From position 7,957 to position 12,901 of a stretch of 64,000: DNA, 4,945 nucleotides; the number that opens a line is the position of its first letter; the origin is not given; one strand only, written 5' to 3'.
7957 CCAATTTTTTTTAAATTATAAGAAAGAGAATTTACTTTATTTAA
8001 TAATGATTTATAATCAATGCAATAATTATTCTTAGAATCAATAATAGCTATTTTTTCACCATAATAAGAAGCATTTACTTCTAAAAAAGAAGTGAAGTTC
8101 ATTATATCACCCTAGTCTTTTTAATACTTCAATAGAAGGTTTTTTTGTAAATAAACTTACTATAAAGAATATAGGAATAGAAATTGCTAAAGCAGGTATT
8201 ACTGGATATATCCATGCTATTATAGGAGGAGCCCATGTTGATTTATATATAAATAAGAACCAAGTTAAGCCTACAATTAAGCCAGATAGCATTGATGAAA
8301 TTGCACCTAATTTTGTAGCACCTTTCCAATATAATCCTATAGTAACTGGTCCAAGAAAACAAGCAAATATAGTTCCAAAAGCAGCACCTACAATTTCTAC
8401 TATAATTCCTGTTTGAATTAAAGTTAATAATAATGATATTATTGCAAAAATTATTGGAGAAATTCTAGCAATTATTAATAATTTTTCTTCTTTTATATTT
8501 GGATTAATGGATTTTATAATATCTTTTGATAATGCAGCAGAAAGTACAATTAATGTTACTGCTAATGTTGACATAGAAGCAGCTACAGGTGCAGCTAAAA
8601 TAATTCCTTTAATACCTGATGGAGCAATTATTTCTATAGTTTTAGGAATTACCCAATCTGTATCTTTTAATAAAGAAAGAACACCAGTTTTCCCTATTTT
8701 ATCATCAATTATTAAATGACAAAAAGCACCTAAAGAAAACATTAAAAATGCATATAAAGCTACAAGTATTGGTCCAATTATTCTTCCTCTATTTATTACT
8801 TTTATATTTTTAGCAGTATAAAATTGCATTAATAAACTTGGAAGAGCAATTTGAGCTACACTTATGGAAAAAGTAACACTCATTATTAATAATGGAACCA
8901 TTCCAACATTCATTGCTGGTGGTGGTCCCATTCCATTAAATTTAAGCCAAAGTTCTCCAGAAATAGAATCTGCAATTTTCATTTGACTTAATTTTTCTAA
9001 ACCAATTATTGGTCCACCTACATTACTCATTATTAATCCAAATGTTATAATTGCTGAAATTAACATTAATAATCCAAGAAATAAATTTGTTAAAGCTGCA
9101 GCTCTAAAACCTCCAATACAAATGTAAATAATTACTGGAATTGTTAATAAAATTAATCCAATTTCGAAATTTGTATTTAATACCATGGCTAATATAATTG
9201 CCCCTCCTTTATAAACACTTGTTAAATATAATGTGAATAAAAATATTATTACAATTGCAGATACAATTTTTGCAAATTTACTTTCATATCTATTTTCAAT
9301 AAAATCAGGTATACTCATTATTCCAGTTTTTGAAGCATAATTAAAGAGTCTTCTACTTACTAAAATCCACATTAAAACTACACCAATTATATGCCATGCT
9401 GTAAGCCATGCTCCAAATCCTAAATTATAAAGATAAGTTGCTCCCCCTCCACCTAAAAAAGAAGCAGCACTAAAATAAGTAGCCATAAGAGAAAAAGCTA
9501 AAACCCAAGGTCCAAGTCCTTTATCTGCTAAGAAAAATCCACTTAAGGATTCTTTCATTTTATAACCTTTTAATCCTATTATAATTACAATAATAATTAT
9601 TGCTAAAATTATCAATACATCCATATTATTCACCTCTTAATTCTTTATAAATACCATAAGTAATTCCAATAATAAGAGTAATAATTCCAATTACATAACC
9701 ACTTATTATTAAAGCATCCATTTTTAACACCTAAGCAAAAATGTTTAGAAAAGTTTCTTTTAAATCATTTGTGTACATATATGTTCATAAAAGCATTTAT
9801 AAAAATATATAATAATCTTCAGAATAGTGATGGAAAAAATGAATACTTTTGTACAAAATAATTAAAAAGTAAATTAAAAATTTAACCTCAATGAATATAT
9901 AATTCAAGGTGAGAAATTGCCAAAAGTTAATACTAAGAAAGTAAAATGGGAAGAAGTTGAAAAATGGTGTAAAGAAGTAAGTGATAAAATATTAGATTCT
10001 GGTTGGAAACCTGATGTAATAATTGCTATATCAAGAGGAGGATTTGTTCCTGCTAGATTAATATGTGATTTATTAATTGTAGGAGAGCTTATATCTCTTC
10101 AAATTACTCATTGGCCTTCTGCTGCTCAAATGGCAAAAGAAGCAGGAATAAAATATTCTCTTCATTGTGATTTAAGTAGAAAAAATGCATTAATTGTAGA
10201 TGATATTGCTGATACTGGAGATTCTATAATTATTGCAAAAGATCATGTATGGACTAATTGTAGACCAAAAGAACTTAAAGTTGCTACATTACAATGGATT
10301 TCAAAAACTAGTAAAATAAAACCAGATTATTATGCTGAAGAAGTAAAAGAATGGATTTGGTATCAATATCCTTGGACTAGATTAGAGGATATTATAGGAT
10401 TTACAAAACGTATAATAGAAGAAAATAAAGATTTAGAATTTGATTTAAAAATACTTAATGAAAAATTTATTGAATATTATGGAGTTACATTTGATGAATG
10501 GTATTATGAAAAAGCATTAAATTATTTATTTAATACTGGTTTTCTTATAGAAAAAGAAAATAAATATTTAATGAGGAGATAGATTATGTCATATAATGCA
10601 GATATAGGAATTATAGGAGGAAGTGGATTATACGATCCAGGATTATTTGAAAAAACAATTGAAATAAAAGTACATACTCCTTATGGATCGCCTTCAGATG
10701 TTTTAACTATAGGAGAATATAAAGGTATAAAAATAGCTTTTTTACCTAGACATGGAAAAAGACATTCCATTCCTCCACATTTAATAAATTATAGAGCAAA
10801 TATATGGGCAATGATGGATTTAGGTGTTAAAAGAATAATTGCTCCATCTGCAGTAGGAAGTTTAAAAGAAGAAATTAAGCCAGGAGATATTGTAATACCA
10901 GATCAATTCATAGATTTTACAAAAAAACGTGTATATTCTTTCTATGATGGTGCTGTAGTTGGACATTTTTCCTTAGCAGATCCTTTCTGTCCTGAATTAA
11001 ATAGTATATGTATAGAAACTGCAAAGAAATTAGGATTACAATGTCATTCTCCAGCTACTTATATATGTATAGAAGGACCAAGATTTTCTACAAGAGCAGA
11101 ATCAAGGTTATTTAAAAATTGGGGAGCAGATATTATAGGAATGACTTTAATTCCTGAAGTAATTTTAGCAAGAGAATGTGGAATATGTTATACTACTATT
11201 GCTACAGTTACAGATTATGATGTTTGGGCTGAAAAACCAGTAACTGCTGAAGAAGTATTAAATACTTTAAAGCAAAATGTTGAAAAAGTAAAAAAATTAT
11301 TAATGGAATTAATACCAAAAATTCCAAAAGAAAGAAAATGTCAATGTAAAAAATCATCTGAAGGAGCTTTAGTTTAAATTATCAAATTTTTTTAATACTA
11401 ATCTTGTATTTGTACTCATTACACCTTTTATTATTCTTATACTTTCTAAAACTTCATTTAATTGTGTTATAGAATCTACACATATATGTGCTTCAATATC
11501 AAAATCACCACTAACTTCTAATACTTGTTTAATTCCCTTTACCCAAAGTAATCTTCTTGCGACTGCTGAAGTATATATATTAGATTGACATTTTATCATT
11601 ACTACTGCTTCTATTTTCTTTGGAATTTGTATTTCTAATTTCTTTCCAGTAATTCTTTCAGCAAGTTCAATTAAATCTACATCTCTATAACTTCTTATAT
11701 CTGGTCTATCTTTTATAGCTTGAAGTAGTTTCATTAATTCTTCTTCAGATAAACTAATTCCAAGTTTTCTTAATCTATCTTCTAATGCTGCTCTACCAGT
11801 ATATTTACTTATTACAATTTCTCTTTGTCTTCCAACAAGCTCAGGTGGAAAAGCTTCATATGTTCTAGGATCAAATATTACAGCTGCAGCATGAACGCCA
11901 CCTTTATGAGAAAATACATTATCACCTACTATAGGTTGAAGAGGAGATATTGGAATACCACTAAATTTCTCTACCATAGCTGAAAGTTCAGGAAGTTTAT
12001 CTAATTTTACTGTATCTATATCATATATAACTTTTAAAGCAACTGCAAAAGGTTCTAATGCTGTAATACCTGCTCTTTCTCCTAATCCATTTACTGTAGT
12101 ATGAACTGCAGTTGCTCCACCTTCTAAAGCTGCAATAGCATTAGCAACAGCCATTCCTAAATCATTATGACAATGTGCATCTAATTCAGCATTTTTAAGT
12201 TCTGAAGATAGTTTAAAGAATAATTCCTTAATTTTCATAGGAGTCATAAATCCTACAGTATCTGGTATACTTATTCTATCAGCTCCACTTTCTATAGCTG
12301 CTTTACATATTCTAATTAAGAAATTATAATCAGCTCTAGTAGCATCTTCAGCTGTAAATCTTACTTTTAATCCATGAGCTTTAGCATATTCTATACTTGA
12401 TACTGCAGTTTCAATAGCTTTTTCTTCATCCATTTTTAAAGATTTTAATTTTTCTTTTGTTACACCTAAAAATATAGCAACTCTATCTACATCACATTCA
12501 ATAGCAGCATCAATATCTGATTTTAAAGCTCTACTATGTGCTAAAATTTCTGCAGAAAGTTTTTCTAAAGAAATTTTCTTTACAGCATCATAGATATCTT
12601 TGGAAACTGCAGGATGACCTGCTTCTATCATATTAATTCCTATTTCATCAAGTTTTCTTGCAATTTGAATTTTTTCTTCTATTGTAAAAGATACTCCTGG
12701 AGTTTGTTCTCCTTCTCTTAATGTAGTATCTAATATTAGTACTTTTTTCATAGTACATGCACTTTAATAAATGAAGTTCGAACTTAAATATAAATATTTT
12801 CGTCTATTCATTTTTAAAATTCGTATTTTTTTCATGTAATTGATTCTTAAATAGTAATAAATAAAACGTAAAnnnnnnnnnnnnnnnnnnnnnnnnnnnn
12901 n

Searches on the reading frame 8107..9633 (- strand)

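Call 30: search_protein_families(library=pfam, proteins=[window:8107-9633:-], max_evalue=0.0001)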
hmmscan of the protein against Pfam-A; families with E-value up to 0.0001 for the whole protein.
window:8107-9633:- (508 aa): 1 family
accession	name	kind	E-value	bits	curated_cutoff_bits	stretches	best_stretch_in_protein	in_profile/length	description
PF00474.23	SSF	-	4.3e-58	197.6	22.8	1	33-451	1-406/406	Sodium:solute symporter family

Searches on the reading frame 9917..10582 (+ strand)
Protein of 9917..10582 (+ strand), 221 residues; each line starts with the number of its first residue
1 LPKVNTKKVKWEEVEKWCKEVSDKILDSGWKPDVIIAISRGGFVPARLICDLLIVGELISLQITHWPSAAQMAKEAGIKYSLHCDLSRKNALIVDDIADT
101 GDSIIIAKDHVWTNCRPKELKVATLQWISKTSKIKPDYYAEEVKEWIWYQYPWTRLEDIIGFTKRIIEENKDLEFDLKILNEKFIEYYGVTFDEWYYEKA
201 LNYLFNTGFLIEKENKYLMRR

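Call 30: search_protein_families(library=pfam, proteins=[window:9917-10582:+], max_evalue=0.0001)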
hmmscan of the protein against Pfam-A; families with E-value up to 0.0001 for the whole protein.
window:9917-10582:+ (221 aa): 1 family
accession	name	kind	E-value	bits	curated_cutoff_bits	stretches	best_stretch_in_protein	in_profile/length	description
PF00156.33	Pribosyltran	-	5.5e-14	52.2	26.3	1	11-148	8-148/158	Phosphoribosyl transferase domain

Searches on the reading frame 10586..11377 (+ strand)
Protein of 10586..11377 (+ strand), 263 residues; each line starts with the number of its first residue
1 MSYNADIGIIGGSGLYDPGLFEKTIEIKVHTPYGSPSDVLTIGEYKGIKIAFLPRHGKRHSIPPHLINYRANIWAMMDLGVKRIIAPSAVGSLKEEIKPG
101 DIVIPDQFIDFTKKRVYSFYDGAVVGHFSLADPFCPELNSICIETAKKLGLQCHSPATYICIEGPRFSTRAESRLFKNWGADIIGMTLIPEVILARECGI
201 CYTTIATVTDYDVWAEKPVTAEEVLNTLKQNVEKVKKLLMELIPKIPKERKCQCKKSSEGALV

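Call 30: search_protein_families(library=pfam, proteins=[window:10586-11377:+], max_evalue=0.0001)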
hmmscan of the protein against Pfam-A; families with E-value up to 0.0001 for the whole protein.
window:10586-11377:+ (263 aa): 1 family
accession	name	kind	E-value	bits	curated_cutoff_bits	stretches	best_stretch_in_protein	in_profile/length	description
PF01048.26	PNP_UDP_1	-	3.6e-51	174.3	25.1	1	6-243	1-232/233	Phosphorylase superfamily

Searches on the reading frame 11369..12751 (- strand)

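Call 30: search_protein_families(library=pfam, proteins=[window:11369-12751:-], max_evalue=0.0001)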
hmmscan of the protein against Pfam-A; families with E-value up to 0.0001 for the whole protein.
window:11369-12751:- (460 aa): 3 families
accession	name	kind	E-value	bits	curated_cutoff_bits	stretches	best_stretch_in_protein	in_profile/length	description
PF00682.25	HMGL-like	-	2.7e-77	260.2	29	1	4-260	2-260/260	HMGL-like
PF22617.1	HCS_D2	-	8.3e-24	84.2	27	1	274-352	1-80/82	Homocitrate synthase post-HMGL domain-like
PF01037.27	AsnC_trans_reg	-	7.4e-11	42.2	25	1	384-454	1-72/73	Lrp/AsnC ligand binding domain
